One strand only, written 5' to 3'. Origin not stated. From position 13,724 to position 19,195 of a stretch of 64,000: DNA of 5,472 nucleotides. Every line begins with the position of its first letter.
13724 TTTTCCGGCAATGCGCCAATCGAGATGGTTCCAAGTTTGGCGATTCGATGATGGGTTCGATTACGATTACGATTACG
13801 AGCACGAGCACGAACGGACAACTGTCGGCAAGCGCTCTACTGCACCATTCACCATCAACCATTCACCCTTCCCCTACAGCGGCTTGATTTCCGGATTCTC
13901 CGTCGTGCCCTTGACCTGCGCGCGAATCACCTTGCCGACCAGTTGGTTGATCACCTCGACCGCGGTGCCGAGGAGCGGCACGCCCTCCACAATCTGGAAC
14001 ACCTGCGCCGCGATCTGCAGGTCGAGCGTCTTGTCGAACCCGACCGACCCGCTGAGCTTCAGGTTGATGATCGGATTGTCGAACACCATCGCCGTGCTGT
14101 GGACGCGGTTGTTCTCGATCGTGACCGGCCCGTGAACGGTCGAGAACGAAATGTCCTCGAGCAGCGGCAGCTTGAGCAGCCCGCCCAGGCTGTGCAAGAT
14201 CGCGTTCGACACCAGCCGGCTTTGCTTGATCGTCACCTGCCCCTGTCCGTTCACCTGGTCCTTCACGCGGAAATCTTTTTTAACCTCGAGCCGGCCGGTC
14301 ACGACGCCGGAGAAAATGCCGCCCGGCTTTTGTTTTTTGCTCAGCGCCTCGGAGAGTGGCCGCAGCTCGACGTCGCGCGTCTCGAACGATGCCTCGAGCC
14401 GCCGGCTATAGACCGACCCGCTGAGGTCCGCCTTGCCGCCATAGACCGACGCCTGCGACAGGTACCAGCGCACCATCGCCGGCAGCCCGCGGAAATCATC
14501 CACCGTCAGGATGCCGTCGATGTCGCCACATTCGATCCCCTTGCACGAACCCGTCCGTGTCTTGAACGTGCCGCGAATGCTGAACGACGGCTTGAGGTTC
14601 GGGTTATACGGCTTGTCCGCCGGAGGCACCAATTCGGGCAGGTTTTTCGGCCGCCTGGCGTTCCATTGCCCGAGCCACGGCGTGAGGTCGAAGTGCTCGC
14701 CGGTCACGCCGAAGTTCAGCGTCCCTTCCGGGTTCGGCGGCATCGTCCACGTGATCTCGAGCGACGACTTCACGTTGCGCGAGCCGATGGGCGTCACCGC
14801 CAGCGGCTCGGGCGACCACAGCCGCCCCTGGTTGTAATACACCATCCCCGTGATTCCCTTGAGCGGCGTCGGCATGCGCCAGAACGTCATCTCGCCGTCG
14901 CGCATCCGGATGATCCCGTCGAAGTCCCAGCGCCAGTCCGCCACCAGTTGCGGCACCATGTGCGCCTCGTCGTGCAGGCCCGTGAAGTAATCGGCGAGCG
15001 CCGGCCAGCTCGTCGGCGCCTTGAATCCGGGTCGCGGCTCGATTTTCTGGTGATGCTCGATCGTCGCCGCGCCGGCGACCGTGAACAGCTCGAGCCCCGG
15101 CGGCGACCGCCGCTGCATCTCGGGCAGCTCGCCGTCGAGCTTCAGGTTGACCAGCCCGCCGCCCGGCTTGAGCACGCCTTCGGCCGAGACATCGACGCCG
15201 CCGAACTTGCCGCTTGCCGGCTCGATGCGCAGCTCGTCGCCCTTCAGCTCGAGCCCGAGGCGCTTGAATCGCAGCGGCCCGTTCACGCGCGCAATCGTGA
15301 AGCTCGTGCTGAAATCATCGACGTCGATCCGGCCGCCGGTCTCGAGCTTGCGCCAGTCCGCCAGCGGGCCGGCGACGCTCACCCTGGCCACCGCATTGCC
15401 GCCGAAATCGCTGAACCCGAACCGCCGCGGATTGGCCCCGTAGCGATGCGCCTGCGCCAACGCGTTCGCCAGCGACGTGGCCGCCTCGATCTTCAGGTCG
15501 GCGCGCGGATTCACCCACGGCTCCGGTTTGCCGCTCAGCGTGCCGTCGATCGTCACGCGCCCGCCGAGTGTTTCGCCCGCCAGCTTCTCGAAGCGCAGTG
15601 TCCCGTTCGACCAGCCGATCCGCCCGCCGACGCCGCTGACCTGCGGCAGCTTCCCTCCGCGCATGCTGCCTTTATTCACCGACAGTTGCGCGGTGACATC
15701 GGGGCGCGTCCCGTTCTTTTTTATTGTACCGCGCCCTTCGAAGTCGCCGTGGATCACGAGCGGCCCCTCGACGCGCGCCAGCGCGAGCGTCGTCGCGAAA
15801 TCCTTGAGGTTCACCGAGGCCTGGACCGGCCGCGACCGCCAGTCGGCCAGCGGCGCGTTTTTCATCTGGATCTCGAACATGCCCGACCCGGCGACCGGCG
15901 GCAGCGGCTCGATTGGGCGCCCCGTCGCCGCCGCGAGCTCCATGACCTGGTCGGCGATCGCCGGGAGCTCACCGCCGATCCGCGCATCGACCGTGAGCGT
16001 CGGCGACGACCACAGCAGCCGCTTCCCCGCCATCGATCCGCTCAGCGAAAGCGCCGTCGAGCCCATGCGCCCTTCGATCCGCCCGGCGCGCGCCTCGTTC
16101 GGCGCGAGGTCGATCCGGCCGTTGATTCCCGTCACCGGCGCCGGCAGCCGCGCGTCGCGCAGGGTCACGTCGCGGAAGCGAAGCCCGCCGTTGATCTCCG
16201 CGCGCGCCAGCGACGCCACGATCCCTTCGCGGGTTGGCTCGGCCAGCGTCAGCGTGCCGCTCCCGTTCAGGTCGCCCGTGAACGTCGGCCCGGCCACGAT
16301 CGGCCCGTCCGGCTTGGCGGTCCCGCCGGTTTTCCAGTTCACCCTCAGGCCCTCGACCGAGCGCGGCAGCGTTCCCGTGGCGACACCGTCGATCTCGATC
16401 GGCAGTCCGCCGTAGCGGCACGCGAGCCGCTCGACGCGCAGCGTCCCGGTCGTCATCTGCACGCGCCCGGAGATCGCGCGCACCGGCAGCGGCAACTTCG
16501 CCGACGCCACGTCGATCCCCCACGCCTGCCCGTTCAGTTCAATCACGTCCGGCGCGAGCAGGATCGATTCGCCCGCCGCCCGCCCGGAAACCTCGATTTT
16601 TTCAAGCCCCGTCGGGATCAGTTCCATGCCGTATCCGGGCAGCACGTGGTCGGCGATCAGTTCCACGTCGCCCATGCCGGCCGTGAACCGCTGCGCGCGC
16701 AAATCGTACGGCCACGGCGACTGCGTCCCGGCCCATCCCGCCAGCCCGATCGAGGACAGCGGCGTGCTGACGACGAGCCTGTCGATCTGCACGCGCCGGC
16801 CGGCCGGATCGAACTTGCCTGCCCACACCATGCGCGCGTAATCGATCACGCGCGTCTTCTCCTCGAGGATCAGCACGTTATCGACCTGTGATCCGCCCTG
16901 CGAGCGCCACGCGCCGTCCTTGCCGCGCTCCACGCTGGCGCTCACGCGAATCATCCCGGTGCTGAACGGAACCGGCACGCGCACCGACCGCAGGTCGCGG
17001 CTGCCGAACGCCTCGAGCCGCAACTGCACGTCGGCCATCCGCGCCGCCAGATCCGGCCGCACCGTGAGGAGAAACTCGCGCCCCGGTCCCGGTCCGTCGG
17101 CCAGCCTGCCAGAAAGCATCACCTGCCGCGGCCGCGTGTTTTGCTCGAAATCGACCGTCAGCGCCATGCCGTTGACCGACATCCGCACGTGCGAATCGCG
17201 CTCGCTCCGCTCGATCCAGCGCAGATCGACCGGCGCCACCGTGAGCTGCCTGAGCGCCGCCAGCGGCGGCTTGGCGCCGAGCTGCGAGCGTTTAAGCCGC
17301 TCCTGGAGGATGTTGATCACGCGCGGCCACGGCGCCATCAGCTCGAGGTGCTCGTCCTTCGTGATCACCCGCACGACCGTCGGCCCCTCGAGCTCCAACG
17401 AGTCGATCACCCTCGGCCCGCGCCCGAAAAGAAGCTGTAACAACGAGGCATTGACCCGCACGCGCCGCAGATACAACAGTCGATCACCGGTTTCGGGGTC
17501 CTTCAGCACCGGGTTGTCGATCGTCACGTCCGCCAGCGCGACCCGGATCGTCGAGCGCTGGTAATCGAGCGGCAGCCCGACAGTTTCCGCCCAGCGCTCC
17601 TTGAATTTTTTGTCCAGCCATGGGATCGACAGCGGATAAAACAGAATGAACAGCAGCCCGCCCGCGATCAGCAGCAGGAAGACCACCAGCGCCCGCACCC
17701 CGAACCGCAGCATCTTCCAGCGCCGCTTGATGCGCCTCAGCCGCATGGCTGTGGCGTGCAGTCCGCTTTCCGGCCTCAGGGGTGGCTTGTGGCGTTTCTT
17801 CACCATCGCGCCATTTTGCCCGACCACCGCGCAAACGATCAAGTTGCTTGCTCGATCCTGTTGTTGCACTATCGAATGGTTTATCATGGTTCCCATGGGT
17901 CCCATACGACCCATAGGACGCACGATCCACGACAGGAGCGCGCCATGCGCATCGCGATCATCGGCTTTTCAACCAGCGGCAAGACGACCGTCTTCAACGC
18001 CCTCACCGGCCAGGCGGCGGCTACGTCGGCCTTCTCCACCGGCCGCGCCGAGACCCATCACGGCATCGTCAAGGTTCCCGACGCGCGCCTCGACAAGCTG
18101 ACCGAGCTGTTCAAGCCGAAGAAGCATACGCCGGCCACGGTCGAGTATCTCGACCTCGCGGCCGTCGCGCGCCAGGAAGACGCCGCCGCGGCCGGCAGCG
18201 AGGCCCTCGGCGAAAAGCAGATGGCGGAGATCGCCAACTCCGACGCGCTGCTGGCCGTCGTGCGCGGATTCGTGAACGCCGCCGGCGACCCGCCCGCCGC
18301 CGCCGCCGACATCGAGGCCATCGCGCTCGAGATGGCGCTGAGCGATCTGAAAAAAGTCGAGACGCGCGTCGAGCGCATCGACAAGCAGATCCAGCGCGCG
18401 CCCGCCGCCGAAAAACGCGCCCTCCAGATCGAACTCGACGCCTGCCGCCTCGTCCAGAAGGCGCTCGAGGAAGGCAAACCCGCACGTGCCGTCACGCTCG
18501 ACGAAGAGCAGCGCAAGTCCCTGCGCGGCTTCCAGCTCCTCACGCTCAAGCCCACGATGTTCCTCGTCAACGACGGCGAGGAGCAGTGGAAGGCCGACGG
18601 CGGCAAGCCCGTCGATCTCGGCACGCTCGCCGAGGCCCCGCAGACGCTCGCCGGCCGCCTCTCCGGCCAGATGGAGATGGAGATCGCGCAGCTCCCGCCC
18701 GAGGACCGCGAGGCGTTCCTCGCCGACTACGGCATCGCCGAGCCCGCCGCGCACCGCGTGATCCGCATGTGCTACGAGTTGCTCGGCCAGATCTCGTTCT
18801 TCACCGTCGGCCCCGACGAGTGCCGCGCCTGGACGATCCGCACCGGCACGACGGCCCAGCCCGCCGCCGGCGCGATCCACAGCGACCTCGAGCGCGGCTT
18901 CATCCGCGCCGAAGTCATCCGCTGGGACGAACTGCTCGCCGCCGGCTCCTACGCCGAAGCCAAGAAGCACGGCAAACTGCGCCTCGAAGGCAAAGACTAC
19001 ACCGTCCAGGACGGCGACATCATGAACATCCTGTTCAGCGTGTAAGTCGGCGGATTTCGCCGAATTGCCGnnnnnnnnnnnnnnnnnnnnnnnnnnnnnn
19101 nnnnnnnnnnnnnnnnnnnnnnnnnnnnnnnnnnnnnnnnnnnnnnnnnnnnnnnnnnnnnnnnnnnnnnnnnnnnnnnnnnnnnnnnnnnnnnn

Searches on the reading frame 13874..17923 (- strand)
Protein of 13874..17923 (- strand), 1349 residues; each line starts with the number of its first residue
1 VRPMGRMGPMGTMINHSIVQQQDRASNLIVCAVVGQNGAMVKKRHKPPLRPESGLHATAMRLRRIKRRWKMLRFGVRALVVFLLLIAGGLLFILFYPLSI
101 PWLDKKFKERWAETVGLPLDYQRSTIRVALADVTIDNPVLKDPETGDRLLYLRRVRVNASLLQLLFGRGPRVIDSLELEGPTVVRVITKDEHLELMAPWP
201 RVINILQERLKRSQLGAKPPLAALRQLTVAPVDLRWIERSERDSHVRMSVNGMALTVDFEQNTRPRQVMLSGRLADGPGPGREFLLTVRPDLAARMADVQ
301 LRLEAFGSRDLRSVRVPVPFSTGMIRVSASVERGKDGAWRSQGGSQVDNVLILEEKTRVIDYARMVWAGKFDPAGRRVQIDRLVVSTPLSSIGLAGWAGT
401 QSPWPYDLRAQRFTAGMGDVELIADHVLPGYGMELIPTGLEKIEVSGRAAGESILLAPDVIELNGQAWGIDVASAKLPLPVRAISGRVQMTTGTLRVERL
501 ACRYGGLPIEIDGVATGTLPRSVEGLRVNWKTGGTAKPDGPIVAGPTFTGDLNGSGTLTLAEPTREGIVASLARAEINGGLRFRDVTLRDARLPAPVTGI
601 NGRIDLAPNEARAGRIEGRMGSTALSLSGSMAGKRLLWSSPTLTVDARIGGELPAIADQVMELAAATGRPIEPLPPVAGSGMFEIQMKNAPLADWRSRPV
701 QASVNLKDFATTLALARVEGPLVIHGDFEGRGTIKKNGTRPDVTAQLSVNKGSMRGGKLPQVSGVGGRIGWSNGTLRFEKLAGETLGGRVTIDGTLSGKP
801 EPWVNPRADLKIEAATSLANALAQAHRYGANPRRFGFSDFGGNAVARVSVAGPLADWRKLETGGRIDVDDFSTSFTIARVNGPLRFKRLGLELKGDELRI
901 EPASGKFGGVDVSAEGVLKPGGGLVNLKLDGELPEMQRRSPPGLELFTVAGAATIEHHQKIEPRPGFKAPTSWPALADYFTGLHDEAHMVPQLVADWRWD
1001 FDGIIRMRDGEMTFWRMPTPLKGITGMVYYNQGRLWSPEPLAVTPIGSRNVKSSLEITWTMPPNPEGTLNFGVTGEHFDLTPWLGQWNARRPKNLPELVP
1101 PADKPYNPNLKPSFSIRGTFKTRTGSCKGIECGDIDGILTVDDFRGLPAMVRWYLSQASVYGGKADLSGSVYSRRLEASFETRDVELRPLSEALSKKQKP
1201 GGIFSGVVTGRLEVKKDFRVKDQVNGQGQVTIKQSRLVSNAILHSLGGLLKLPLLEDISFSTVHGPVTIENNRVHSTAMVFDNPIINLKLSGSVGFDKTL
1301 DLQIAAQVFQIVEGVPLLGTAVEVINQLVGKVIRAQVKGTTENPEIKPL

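Call 68: search_protein_families(library=pfam, proteins=[window:13874-17923:-], max_evalue=0.001)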
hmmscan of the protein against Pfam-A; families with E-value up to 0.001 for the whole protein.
window:13874-17923:- (1349 aa): 1 family
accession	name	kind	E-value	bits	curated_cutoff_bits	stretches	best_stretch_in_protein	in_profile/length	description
PF13116.12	YhdP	-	6e-05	21.6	46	0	1257-1346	1120-1224/1224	YhdP protein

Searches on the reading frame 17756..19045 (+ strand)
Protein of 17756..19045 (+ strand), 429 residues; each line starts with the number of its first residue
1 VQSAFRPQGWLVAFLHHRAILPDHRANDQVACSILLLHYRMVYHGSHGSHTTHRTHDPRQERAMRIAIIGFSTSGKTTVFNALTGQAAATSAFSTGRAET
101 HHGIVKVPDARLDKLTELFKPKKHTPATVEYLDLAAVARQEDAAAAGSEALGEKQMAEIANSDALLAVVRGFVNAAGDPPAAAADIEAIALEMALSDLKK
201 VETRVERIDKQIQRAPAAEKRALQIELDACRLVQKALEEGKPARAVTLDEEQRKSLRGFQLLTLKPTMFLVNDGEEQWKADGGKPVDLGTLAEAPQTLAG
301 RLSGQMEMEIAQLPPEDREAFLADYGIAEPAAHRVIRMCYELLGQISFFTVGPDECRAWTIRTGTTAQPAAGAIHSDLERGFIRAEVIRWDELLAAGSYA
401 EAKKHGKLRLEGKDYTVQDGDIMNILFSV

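Call 68: search_protein_families(library=pfam, proteins=[window:17756-19045:+], max_evalue=0.001)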
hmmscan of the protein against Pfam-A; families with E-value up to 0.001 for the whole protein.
window:17756-19045:+ (429 aa): 3 families
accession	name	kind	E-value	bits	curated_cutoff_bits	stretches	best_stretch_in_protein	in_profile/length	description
PF06071.19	YchF-GTPase_C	-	1.4e-35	121.7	27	1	346-427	2-83/84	Protein of unknown function (DUF933)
PF01926.29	MMR_HSR1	-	5.4e-06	26.9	21.9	1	65-172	1-85/113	50S ribosome-binding GTPase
PF02421.24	FeoB_N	-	0.00047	20.1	27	1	65-109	2-46/156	Ferrous iron transport protein B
